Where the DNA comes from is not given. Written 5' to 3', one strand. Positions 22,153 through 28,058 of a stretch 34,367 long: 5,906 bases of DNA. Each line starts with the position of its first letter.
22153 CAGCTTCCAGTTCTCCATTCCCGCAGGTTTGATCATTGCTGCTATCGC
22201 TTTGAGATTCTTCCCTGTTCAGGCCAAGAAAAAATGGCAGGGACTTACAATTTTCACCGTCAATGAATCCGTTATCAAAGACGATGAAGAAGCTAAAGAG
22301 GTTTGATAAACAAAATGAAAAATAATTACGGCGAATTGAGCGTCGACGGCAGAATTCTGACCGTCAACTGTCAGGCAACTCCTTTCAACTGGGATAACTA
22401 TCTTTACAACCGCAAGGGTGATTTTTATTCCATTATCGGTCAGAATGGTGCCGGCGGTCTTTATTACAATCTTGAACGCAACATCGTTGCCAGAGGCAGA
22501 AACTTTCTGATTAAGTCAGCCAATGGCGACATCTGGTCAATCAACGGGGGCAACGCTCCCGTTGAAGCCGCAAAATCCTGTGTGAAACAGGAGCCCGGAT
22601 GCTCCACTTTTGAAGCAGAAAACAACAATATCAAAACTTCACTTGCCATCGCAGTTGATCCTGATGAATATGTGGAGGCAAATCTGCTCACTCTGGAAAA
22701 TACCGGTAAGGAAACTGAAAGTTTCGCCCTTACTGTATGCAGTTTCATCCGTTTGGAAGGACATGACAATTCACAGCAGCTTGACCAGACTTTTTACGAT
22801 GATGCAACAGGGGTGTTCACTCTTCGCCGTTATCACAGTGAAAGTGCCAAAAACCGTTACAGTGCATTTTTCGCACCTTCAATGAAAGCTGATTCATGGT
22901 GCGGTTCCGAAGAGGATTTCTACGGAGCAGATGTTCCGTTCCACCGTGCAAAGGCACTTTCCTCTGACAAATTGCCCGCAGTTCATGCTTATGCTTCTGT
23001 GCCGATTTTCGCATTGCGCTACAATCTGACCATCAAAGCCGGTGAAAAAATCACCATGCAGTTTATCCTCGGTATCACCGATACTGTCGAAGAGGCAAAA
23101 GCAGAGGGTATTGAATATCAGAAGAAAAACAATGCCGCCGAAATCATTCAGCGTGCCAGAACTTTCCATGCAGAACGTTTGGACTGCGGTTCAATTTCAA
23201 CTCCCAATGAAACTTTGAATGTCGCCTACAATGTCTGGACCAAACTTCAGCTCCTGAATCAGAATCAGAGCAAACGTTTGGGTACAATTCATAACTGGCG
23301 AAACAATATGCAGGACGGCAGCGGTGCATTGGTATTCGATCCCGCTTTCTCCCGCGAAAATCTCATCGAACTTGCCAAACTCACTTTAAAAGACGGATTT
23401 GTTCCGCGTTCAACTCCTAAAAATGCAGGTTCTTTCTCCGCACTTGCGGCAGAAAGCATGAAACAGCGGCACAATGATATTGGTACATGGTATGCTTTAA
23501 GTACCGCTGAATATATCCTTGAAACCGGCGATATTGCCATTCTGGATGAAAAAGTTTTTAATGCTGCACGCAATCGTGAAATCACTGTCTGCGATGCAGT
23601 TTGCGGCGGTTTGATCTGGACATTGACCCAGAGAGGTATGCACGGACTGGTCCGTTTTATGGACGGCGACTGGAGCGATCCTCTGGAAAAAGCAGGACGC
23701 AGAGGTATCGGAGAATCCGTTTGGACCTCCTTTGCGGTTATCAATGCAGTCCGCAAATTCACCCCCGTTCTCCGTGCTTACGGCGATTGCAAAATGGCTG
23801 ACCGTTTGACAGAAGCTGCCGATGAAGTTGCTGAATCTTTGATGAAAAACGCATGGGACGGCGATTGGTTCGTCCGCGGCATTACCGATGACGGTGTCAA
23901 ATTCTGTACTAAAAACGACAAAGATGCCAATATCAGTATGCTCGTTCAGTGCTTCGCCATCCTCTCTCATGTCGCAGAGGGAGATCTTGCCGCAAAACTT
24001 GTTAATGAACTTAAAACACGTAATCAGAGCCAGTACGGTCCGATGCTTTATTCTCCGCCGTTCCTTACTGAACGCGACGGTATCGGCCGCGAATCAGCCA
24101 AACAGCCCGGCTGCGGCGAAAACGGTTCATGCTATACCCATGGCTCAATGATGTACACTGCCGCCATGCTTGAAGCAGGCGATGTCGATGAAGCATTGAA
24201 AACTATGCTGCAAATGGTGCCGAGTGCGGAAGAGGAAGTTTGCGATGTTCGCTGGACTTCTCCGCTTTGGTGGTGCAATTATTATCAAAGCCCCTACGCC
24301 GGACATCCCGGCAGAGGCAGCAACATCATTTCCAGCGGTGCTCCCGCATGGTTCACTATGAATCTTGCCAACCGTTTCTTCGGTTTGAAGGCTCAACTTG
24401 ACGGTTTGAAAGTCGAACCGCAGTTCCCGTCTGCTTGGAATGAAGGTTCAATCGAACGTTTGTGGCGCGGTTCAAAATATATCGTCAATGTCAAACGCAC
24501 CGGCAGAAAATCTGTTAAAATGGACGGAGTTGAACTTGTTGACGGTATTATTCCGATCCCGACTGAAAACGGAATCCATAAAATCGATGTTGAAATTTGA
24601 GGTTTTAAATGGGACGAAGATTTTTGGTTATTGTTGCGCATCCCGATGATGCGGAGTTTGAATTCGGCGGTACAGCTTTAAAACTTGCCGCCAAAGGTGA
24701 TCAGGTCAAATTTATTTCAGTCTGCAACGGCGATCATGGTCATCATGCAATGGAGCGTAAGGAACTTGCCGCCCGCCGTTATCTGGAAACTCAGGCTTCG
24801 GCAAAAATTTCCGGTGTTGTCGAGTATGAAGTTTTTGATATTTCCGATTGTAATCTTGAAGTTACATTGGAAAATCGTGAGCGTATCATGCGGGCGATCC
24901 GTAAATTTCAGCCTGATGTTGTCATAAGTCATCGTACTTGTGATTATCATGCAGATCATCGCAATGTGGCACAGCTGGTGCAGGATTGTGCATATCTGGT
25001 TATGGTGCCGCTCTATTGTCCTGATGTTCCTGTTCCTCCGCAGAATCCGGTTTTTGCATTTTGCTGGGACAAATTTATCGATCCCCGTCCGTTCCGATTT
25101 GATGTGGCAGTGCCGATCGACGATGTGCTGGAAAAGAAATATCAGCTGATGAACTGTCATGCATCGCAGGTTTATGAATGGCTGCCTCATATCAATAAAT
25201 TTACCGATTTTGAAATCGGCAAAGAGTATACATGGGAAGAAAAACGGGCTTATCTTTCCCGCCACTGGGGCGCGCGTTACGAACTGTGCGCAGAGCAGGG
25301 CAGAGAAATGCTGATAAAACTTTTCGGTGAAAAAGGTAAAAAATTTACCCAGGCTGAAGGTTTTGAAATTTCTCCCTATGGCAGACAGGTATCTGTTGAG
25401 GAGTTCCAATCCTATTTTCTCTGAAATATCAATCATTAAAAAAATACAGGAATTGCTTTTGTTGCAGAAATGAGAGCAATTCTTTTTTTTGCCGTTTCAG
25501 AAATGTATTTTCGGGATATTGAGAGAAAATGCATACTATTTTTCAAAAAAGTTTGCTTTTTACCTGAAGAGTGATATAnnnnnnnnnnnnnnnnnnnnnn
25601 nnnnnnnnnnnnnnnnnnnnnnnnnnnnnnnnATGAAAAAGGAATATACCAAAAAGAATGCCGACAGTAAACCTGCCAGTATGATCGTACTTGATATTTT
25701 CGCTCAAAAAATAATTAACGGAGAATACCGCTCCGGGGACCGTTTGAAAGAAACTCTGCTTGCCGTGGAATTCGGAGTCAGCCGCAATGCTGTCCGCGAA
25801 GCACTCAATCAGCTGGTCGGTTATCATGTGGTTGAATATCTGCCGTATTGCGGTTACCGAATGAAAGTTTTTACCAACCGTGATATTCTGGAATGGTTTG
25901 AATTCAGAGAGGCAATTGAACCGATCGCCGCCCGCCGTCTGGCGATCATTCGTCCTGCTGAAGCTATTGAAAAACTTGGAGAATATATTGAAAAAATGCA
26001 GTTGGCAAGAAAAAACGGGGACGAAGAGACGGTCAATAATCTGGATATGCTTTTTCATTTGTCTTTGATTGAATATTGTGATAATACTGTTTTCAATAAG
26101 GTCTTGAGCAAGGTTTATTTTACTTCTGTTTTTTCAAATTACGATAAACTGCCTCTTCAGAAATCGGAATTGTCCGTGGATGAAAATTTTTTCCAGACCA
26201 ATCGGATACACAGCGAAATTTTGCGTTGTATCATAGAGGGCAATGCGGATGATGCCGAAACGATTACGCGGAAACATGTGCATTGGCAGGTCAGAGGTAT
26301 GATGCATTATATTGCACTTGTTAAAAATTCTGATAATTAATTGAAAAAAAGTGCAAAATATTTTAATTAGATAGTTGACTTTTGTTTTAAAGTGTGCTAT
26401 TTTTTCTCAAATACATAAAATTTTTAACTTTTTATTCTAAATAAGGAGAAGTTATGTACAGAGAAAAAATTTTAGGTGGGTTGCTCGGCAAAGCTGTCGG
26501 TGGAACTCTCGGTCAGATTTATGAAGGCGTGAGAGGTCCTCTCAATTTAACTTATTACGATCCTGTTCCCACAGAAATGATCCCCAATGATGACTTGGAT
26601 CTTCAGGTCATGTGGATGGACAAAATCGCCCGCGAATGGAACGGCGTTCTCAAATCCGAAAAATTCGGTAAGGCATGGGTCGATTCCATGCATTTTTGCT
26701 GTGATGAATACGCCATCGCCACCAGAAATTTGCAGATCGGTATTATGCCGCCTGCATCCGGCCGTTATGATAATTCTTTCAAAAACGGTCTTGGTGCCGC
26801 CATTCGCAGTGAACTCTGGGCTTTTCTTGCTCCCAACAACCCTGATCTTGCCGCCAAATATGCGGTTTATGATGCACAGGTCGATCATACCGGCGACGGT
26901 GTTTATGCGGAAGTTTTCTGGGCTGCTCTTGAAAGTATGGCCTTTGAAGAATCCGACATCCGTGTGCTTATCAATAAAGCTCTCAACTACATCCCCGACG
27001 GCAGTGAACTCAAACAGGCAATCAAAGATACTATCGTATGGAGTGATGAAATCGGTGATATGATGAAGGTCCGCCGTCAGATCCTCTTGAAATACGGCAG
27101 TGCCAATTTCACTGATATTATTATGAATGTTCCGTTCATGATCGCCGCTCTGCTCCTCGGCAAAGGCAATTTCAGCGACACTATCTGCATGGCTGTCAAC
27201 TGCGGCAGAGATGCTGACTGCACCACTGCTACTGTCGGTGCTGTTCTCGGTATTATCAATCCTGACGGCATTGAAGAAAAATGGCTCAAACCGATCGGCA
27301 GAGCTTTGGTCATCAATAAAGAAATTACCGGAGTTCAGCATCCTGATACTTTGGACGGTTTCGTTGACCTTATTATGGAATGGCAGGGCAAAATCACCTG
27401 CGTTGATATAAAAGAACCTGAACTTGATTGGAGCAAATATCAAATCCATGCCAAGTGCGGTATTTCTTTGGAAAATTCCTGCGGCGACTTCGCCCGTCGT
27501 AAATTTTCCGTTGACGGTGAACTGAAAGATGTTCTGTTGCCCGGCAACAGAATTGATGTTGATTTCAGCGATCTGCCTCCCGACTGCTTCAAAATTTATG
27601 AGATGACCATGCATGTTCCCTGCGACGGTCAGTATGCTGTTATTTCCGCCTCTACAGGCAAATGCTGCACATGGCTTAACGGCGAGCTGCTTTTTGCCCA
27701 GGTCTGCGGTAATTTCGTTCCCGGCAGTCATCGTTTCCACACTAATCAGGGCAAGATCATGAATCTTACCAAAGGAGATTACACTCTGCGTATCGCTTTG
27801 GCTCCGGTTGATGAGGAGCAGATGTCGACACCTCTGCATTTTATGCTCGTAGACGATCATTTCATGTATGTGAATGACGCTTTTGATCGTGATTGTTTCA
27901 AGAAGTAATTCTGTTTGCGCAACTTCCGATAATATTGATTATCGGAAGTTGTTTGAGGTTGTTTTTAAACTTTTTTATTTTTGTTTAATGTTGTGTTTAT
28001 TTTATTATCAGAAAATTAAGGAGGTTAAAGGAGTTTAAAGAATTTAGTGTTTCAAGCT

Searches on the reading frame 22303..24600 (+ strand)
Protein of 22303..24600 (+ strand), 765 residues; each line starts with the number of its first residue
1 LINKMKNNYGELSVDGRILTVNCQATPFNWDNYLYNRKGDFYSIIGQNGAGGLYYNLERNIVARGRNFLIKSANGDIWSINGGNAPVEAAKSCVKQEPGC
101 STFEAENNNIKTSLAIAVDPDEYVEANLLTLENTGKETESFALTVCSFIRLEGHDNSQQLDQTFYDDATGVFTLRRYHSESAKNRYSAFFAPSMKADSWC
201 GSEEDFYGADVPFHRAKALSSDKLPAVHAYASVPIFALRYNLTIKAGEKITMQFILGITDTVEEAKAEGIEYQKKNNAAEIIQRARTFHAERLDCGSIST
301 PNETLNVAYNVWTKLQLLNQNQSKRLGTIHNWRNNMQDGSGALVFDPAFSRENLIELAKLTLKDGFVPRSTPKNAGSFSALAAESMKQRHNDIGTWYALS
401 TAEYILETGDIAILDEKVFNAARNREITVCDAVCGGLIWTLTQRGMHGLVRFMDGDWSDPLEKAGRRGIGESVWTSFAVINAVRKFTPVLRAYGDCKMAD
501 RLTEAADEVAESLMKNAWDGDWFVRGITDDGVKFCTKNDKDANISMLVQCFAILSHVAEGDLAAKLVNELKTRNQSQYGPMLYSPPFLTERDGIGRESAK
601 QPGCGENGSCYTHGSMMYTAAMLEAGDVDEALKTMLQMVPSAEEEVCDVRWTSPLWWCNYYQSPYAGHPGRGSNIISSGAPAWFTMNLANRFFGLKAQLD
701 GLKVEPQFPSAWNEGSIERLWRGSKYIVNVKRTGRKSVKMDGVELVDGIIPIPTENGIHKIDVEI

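Call 10: search_protein_families(library=pfam, proteins=[window:22303-24600:+])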
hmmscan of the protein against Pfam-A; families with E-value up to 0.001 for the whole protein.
window:22303-24600:+ (765 aa): 2 families
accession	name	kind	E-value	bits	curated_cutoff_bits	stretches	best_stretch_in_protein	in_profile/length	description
PF17167.11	Glyco_hydro_94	-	2.8e-53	181.6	27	1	291-690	4-416/420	Glycosyl hydrolase 94 superfamily, catalytic domain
PF06165.18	GH94_b-supersand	-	1e-23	84.5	23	1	27-257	1-251/251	Glycosyl hydrolase 94, supersandwich domain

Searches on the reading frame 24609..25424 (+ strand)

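Call 10: search_protein_families(library=pfam, proteins=[window:24609-25424:+])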
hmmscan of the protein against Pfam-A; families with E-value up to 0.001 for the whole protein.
window:24609-25424:+ (271 aa): 1 family
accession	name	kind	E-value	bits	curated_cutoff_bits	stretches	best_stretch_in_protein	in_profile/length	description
PF02585.22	PIG-L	-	3.6e-27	95.8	28.2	1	6-127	1-128/129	GlcNAc-PI de-N-acetylase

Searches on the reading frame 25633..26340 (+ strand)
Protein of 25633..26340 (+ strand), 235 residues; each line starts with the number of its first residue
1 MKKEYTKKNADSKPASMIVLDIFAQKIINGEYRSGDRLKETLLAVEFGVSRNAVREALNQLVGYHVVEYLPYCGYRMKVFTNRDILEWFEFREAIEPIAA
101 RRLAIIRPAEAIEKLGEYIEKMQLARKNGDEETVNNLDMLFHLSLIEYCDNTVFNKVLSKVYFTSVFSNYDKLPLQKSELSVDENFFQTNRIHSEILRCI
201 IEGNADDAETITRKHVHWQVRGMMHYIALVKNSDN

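Call 10: search_protein_families(library=pfam, proteins=[window:25633-26340:+])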
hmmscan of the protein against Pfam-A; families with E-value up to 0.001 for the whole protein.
window:25633-26340:+ (235 aa): 2 families
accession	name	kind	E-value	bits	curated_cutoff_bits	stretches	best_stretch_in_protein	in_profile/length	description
PF07729.17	FCD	-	6.5e-20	72.3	24.3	1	88-216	2-123/125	FCD domain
PF00392.27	GntR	-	2.5e-12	46.7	27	1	24-68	10-55/64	Bacterial regulatory proteins, gntR family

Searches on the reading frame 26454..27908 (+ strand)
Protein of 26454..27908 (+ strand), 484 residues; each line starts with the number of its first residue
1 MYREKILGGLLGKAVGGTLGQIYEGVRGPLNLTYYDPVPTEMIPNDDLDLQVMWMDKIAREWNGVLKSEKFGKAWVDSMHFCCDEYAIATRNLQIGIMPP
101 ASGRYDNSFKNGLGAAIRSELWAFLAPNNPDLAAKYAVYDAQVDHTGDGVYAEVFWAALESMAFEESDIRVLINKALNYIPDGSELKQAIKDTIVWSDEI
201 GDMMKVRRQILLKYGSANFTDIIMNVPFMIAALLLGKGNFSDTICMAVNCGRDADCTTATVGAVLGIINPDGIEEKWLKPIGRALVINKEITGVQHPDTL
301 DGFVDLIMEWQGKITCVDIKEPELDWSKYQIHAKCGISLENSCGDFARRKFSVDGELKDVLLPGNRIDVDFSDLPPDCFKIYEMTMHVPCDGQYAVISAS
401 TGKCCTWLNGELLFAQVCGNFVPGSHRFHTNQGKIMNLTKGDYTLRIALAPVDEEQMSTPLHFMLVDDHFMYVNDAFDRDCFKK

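Call 10: search_protein_families(library=pfam, proteins=[window:26454-27908:+])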
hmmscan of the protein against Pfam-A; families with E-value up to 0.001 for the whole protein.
window:26454-27908:+ (484 aa): 1 family
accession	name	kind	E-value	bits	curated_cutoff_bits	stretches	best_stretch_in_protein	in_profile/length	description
PF03747.19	ADP_ribosyl_GH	-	5.9e-35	121.8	26.2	1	8-269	1-279/287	ADP-ribosylglycohydrolase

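Call 22: find_encoding_contigs(protein=window:26454-27908:+, flank=3000, max_places=10)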
Protein window:26454-27908:+ (484 aa): no gene with exactly this product is on record in the collection.

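Call 24: find_homologous_proteins(query=window:26454-27908:+, max_evalue=1e-30)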
Query window:26454-27908:+ (484 aa): 1133 proteins with E <= 1e-30 among 8000 candidates; the best 120 are listed.
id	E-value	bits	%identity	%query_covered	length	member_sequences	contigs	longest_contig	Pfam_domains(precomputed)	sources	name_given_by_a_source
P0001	0.0e+0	1145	100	100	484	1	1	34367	PF03747.20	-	-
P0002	7.9e-188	643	59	99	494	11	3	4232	PF03747.20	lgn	-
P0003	1.3e-152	527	52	98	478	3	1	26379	PF03747.20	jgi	jgi:ADP-ribosylglycohydrolase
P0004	3.6e-151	522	50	99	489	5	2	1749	PF03747.20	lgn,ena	-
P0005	8.8e-151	521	50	100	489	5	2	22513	PF03747.20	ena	-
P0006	1.0e-150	521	50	99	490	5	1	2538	PF03747.20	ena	-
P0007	2.1e-149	516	49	99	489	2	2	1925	PF03747.20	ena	-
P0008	5.7e-146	505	51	99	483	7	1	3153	PF03747.20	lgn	-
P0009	1.6e-145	504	50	99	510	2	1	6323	PF03747.20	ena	-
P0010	2.6e-145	503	49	100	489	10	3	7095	PF03747.20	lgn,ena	-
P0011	2.7e-145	503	50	99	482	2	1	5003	PF03747.20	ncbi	-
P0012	3.7e-145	502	50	99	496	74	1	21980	PF03747.20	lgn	-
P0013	5.8e-145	502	48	99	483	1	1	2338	PF03747.20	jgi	-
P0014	8.6e-145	501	48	99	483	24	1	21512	PF03747.20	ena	-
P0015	1.7e-144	500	48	98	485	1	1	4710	PF03747.20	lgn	-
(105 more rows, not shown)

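Call 28: find_encoding_contigs(protein=P0002, flank=4000, max_places=10)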
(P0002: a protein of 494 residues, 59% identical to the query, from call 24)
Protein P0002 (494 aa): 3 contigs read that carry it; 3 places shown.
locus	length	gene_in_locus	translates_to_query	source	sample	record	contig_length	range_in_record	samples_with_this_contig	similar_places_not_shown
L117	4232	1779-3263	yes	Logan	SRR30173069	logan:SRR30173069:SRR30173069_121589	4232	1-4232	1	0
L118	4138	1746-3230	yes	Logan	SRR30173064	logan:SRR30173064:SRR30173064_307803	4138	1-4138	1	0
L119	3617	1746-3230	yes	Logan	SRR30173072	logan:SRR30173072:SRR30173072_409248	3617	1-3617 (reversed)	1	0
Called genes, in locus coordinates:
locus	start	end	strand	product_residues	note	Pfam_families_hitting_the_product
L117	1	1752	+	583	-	?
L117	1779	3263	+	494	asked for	PF03747:ADP_ribosyl_GH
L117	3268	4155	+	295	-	PF22847:Glyco_hydro_43_rel (faint), PF04616:Glyco_hydro_43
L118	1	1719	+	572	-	?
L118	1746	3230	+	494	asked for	PF03747:ADP_ribosyl_GH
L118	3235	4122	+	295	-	PF22847:Glyco_hydro_43_rel (faint), PF04616:Glyco_hydro_43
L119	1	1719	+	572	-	?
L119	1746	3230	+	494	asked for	PF03747:ADP_ribosyl_GH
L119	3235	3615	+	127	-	?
